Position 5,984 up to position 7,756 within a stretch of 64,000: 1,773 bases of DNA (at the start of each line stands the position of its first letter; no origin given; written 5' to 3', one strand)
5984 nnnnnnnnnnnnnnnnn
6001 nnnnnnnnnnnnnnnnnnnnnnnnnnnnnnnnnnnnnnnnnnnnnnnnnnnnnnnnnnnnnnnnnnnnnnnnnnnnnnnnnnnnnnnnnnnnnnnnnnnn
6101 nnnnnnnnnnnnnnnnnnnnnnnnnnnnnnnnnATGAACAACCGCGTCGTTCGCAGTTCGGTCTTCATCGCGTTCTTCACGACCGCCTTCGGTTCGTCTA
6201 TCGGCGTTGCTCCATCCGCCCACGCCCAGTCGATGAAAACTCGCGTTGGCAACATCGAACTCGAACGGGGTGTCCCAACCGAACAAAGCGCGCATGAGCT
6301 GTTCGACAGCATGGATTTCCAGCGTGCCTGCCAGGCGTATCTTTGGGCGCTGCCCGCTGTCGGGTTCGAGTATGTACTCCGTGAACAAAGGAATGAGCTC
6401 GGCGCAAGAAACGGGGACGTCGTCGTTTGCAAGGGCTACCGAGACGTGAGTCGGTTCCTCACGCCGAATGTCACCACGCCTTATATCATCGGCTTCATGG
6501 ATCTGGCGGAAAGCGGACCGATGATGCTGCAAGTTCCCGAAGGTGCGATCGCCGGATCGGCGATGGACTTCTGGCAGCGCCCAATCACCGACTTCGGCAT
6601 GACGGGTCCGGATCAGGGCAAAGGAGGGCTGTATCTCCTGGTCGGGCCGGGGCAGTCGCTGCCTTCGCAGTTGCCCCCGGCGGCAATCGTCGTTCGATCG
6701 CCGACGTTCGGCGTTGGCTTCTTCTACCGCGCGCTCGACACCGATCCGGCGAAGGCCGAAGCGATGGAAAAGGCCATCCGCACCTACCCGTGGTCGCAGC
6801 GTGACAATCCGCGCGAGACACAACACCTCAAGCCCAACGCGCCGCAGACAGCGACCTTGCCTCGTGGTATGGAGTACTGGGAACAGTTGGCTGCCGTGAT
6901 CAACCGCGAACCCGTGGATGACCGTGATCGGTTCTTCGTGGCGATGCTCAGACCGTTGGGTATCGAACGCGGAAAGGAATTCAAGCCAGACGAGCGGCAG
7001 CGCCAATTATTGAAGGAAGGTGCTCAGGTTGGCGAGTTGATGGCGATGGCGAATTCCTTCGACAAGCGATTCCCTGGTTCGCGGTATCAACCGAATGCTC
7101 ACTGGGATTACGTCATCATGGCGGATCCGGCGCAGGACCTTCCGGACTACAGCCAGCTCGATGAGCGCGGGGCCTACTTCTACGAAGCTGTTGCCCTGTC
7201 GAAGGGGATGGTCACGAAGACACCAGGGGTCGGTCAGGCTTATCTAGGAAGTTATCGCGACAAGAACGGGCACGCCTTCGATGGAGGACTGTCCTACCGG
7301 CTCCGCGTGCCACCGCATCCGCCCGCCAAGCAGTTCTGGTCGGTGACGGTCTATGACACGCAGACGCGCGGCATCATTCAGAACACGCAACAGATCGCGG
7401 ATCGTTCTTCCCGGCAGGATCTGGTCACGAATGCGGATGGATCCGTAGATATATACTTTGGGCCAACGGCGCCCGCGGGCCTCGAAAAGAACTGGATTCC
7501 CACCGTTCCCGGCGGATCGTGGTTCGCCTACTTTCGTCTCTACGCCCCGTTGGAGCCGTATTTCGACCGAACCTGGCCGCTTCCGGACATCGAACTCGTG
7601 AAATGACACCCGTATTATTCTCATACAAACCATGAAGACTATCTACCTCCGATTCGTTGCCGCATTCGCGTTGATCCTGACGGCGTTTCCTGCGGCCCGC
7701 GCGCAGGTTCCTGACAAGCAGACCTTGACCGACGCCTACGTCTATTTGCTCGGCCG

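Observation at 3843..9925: A roughly 4.7-kb lower-GC insertion bracketed by an intact gene and a 95 %-identical, internally deleted duplicate of that gene, with an IS66 remnant at one edge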

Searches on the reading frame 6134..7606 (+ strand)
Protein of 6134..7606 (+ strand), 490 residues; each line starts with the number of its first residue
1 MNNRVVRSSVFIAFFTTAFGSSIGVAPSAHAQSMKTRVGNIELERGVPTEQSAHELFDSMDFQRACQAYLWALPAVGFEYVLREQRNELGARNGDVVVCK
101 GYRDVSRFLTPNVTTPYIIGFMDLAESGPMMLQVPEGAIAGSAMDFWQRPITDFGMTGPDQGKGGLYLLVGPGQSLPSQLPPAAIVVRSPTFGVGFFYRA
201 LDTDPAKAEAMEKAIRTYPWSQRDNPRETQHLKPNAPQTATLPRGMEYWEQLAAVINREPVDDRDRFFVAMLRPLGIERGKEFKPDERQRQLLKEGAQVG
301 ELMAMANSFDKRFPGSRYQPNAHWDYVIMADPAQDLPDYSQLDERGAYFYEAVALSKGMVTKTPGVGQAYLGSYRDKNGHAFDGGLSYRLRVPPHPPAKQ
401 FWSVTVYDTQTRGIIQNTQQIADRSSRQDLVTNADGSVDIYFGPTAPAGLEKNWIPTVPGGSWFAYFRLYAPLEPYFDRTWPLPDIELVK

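Call 35: find_homologous_proteins(query=window:6134-7606:+, max_evalue=1e-10)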
Query window:6134-7606:+ (490 aa): 3885 proteins with E <= 1e-10 among 8000 candidates; the best 120 are listed.
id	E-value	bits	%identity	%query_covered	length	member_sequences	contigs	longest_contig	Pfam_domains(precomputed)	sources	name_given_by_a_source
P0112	0.0e+0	1012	88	100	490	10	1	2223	PF06742.17,PF06863.18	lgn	-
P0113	2.4e-296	1002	87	100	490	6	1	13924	PF06742.17,PF06863.18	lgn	-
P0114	2.1e-293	992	87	100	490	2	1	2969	PF06742.17,PF06863.18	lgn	-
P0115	3.8e-293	991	86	100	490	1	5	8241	PF06742.17,PF06863.18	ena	-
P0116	1.7e-290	982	86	100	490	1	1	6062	PF06742.17,PF06863.18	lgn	-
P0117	5.3e-289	977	85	100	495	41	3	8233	PF06742.17,PF06863.18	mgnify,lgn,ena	mgnify:CR=1 FL=1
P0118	1.7e-286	969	85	100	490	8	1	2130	PF06742.17,PF06863.18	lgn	-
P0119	2.0e-283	959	84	100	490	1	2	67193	PF06742.17,PF06863.18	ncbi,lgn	ncbi:MAG: DUF1254 domain-containing protein [Thermoanaerobaculia bacterium]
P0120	5.6e-282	954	87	94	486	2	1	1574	PF06742.17,PF06863.18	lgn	-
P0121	1.9e-276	936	82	100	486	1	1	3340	PF06742.17,PF06863.18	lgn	-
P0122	1.4e-273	927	84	97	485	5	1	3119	PF06742.17,PF06863.18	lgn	-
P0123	6.7e-271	918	81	100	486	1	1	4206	PF06742.17,PF06863.18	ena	-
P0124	2.1e-269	913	84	94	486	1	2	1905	PF06742.17,PF06863.18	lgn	-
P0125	1.7e-262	890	82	93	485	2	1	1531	PF06742.17,PF06863.18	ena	-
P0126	2.6e-260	883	81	93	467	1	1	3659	PF06742.17,PF06863.18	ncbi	-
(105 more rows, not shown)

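Call 37: find_encoding_contigs(protein=P0119, flank=10000, max_places=3)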
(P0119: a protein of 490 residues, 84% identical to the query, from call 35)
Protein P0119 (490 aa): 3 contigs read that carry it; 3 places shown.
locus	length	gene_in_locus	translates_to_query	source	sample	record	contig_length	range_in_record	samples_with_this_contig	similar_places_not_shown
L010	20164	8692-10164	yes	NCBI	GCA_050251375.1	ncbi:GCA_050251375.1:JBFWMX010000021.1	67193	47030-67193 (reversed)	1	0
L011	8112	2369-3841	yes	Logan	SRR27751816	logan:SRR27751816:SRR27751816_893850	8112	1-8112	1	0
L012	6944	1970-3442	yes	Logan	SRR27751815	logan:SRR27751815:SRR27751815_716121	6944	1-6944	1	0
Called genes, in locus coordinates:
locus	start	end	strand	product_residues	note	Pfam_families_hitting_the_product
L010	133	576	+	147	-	-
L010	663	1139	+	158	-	PF08906:T6SS_Tdi1_C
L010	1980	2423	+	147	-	-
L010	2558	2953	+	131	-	-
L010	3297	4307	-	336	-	PF08240:ADH_N, PF00107:ADH_zinc_N, PF13602:ADH_zinc_N_2 (weak)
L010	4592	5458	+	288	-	PF06719:AraC_N, PF00165:HTH_AraC (weak), PF12833:HTH_18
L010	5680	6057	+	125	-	-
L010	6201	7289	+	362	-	PF01699:Na_Ca_ex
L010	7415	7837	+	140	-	-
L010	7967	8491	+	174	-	-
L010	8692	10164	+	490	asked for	PF06863:DUF1254, PF06742:DUF1214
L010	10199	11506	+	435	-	PF06863:DUF1254, PF06742:DUF1214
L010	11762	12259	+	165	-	PF03073:TspO_MBR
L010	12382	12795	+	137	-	-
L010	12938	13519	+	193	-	-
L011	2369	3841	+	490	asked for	PF06863:DUF1254, PF06742:DUF1214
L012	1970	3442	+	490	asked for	PF06863:DUF1254, PF06742:DUF1214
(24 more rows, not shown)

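Call 38: find_encoding_contigs(protein=P0113, flank=10000, max_places=3)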
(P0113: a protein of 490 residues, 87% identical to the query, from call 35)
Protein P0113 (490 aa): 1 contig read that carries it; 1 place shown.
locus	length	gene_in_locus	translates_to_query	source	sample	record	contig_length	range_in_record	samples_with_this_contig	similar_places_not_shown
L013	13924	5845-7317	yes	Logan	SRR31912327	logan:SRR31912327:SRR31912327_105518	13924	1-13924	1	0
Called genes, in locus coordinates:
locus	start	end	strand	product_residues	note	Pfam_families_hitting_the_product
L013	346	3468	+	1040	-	PF07494:Reg_prop (faint), PF07495:Y_Y_Y, PF07730:HisKA_3, PF02518:HATPase_c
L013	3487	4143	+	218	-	PF00072:Response_reg, PF08281:Sigma70_r4_2 (weak), PF00196:GerE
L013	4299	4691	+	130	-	PF00072:Response_reg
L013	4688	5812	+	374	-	PF04338:DUF481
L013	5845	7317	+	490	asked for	PF06863:DUF1254, PF06742:DUF1214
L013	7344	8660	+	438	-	PF06863:DUF1254, PF06742:DUF1214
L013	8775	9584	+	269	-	-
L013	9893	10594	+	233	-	-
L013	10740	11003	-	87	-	-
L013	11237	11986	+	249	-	-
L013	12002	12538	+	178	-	-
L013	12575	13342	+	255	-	-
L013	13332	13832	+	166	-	-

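Call 39: find_encoding_contigs(protein=P0115, flank=10000, max_places=4)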
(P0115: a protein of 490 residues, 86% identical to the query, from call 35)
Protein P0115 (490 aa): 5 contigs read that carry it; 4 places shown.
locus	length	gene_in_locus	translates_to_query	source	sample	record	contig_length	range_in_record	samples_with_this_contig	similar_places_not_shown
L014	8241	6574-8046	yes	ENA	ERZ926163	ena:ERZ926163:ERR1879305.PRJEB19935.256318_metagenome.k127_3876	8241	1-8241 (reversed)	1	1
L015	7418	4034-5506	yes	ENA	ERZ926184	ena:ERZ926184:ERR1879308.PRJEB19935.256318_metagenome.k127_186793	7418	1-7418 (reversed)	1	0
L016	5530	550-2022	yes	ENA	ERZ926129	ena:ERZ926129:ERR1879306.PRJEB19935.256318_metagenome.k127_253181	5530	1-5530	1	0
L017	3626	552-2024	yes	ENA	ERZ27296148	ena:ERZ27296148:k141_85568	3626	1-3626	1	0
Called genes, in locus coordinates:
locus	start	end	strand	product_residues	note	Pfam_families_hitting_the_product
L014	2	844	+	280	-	?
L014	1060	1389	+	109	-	PF00403:HMA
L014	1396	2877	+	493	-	PF02789:Peptidase_M17_N, PF00883:Peptidase_M17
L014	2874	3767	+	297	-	PF01259:SAICAR_synt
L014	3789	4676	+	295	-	PF02899:Phage_int_SAM_1, PF13495:Phage_int_SAM_4 (weak), PF00589:Phage_integrase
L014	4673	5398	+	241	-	PF14622:Ribonucleas_3_3, PF00636:Ribonuclease_3, PF00035:dsrm, PF14709:DND1_DSRM (weak)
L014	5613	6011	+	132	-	-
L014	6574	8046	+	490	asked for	PF06863:DUF1254, PF06742:DUF1214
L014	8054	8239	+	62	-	?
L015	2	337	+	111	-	?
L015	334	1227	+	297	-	PF01259:SAICAR_synt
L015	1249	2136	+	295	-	PF02899:Phage_int_SAM_1, PF13495:Phage_int_SAM_4 (weak), PF00589:Phage_integrase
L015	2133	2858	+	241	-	PF14622:Ribonucleas_3_3, PF00636:Ribonuclease_3, PF00035:dsrm, PF14709:DND1_DSRM (weak)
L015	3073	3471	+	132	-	-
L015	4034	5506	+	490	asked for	PF06863:DUF1254, PF06742:DUF1214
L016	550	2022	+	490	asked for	PF06863:DUF1254, PF06742:DUF1214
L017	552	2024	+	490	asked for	PF06863:DUF1254, PF06742:DUF1214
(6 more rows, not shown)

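Call 43: find_related_loci(query=window:6134-7606:+, collection=genome_contigs, flank=6000)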
Query window:6134-7606:+ (490 aa) in genome_contigs; peptide patterns used: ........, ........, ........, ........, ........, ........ (x = any residue, [..] = any of these).
201 stretches matched a pattern; 94 encode a relative of the query (tblastn E <= 1e-3); the best 80 are kept; 80 distinct loci.
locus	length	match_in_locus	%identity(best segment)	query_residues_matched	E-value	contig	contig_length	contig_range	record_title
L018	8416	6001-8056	88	1-490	0e+0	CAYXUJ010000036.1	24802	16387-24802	MAG TPA_asm: uncultured Steroidobacteraceae bacterium isolate SRP287453_co1_168 genome assembly, contig: NODE_3462_lengt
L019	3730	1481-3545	87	1-490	0e+0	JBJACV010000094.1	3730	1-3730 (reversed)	MAG: Nitrospira sp. isolate RAS-S14-bin2 k141_873253_length_3730_cov_34.7414, whole genome shotgun sequence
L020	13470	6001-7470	85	1-490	0e+0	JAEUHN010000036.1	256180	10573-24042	MAG: Verrucomicrobiaceae bacterium isolate new MAG-18 k141_3607725, whole genome shotgun sequence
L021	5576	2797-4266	86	1-490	0e+0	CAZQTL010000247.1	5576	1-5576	MAG TPA_asm: uncultured Thermoanaerobaculia bacterium isolate SRP189682_co1_248 genome assembly, contig: NODE_41446_leng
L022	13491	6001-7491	83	2-490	0e+0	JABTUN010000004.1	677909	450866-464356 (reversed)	MAG: Verrucomicrobiaceae bacterium isolate H5_VER2 seq004, whole genome shotgun sequence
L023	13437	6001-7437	85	10-490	0e+0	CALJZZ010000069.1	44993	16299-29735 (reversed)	MAG TPA_asm: uncultured Verrucomicrobiaceae bacterium isolate SRR1506984_bin.23_CONCOCT_v1.1_MAG genome assembly, contig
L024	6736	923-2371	61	3-490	0e+0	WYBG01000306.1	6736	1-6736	MAG: Deltaproteobacteria bacterium isolate PRO9 k127_256691, whole genome shotgun sequence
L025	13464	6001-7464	61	1-489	0e+0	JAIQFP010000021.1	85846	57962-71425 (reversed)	MAG: Terriglobia bacterium isolate SRVP_3 SR-VP_26_10_2019_C_30cm_scaffold_241, whole genome shotgun sequence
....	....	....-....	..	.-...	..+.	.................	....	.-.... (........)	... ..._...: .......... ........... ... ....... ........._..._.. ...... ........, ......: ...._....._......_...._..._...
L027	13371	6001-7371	59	34-489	0e+0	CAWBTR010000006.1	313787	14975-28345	MAG: uncultured Acidobacteriaceae bacterium isolate MFD00731.bin.1.198 genome assembly, contig: contig_37219, whole geno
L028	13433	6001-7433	61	16-490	0e+0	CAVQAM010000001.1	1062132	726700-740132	MAG: uncultured Acidobacteriaceae bacterium isolate MFD01299.bin.1.47 genome assembly, contig: contig_10652, whole genom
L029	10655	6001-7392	60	28-490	1e-180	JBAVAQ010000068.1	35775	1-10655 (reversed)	MAG: Terriglobales bacterium isolate MFD09235_ilm_asm_bin5 k127_33540, whole genome shotgun sequence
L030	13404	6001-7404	57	25-490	9e-178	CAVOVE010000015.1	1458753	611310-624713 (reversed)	MAG: uncultured Candidatus Rokubacteria bacterium isolate MFD09779.bin.2.198 genome assembly, contig: contig_8186, whole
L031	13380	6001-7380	56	32-489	2e-172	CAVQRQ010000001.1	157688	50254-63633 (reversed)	MAG: uncultured Acidobacteriota bacterium isolate MFD09779.bin.2.167 genome assembly, contig: contig_14651, whole genome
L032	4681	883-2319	53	9-490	3e-172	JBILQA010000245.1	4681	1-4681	MAG: Akkermansiaceae bacterium isolate ME2018-05-29_3300042473_group8_bin119 Rohwer_bin2751_scaffold_11365_c1, whole gen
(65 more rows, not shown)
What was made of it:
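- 6118..8959 (+): Horizontally spread two-gene cassette: DUF_A (6134-7606, 490 aa) and DUF_B (7632-8948, 438 aa). Both are secreted DUF1254+DUF1214 proteins. 83-90% amino-acid identity in MAGs of four other phyla (calls 35, 43).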

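Call 64: search_protein_families(library=ncbifam, proteins=[window:6134-7606:+], max_evalue=0.01)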
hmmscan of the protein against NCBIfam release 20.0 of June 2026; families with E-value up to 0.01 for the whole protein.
window:6134-7606:+ (490 aa): 0 families

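Call 65: search_solved_structures(query=window:6134-7606:+, max_evalue=0.001)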
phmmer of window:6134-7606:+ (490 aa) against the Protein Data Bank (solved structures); distinct sequences matched with E-value up to 0.001: 3.
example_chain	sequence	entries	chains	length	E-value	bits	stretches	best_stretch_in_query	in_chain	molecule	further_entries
3vb9_A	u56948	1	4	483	2.3e-111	376.5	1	29-490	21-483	Uncharacterized protein VPA0735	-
2p3y_A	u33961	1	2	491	2.5e-111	376.4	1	29-490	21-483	Hypothetical protein VPA0735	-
3u07_A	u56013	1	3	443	6.9e-05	25.3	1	364-490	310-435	uncharacterized protein VPA0106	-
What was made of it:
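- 6118..8959 (+): PDB 2P3Y/3VB9 homologue (call 65).
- On DUF1254/DUF1214 proteins (VPA0735-like): Call 65: PDB 2P3Y/3VB9, E=2e-111.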

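Call 75: search_protein_families(library=pfam, proteins=[L020:950-4582:+, L020:4677-5312:+, L020:9365-10480:+, L022:8883-12245:-, L022:2251-4752:-, L022:4793-5548:-, L023:8935-12351:-, L018:1824-4700:+, L018:4715-5221:+], max_evalue=0.00001)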
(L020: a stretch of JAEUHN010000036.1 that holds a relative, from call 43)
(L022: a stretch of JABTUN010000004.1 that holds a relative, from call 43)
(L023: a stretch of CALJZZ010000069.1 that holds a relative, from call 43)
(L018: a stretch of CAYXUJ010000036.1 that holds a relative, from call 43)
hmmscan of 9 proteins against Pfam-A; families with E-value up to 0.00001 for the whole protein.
L020:950-4582:+ (1210 aa): 9 families
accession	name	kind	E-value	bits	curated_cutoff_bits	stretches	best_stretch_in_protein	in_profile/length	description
PF07494.17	Reg_prop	-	2e-36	119.7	20.4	0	95-118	1-24/24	Two component regulator propeller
PF02518.31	HATPase_c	-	4.3e-23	82.3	26.4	1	1102-1207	4-109/111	Histidine kinase-, DNA gyrase B-, and HSP90-like ATPase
PF13426.13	PAS_9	-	1.5e-17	64.1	27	1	860-963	3-103/103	PAS domain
PF07495.19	Y_Y_Y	-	9.6e-15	54.7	26.6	1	729-793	1-65/65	Y_Y_Y domain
PF00989.32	PAS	-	2e-13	50.7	22.6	1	848-956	1-108/113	PAS fold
PF08448.16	PAS_4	-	4.1e-10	40.3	23.1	1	855-966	2-110/110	PAS fold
PF00512.31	HisKA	-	1.4e-07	31.9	26.9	1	988-1055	3-65/66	His Kinase A (phospho-acceptor) domain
PF13188.13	PAS_8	-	2.5e-07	30.8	21.8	1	848-900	1-54/65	PAS domain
PF24820.1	Diguanyl_cycl_sensor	-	7.6e-07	29.5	28.1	1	860-955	8-105/109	Diguanylate cyclase-like sensor domain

L020:4677-5312:+ (211 aa): 2 families
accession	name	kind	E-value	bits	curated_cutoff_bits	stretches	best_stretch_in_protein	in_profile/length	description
PF00072.30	Response_reg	-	4.6e-25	88.4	30.2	1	8-119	1-110/111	Response regulator receiver domain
PF00196.25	GerE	-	5.8e-19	67.9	23.5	1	145-199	2-56/57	Bacterial regulatory proteins, luxR family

L020:9365-10480:+ (371 aa): 2 families
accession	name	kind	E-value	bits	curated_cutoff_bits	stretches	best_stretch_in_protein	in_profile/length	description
PF13365.12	Trypsin_2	-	2.2e-23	84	27.6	1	173-307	1-144/144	Trypsin-like peptidase domain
PF00089.32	Trypsin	-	9e-11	42.5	20.6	1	173-331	27-218/220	Trypsin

L022:8883-12245:- (1120 aa): 7 families
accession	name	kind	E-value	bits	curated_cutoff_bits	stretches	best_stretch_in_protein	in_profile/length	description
PF07494.17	Reg_prop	-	1.2e-31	105.1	20.4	0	35-57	1-23/24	Two component regulator propeller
PF02518.31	HATPase_c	-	3.8e-23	82.5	26.4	1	1013-1118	4-109/111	Histidine kinase-, DNA gyrase B-, and HSP90-like ATPase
PF13426.13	PAS_9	-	8.8e-14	52.1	27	1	787-880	1-102/103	PAS domain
PF00989.32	PAS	-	9.6e-10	38.9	22.6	1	778-869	2-101/113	PAS fold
PF07495.19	Y_Y_Y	-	1.1e-07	32.1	26.6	1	665-726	3-65/65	Y_Y_Y domain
PF00512.31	HisKA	-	1.7e-07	31.6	26.9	1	898-965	2-64/66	His Kinase A (phospho-acceptor) domain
PF13188.13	PAS_8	-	1e-06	28.9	21.8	0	777-828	1-49/65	PAS domain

L022:2251-4752:- (833 aa): 0 families

L022:4793-5548:- (251 aa): 1 family
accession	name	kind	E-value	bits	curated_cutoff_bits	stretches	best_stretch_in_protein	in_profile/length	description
PF11769.13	DUF3313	-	9.4e-13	48.8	26.1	1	66-226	34-185/187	Protein of unknown function (DUF3313)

L023:8935-12351:- (1138 aa): 9 families
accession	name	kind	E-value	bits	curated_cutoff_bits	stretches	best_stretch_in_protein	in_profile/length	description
PF07494.17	Reg_prop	-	1.7e-37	123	20.4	0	55-77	1-23/24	Two component regulator propeller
PF02518.31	HATPase_c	-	3.2e-23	82.7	26.4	1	1031-1136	4-109/111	Histidine kinase-, DNA gyrase B-, and HSP90-like ATPase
PF13426.13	PAS_9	-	5.2e-14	52.8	27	1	805-899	1-103/103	PAS domain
PF00989.32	PAS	-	9.6e-10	38.9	22.6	1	796-888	2-102/113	PAS fold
PF00512.31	HisKA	-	9.5e-08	32.4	26.9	1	916-983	2-64/66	His Kinase A (phospho-acceptor) domain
PF24684.1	Vgb_lyase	-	1.6e-07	30.8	50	0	184-280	17-113/290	Virginiamycin B lyase family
PF13188.13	PAS_8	-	1e-06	28.9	21.8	1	795-847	1-53/65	PAS domain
PF07495.19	Y_Y_Y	-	4.4e-06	26.9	26.6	1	682-742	2-63/65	Y_Y_Y domain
PF08448.16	PAS_4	-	8.4e-06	26.4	23.1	0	801-902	1-110/110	PAS fold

L018:1824-4700:+ (958 aa): 1 family
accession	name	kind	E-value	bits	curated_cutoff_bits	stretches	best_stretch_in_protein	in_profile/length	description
PF01804.23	Penicil_amidase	-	1.3e-152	510.7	21.3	1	209-943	1-667/675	Penicillin amidase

L018:4715-5221:+ (168 aa): 0 families
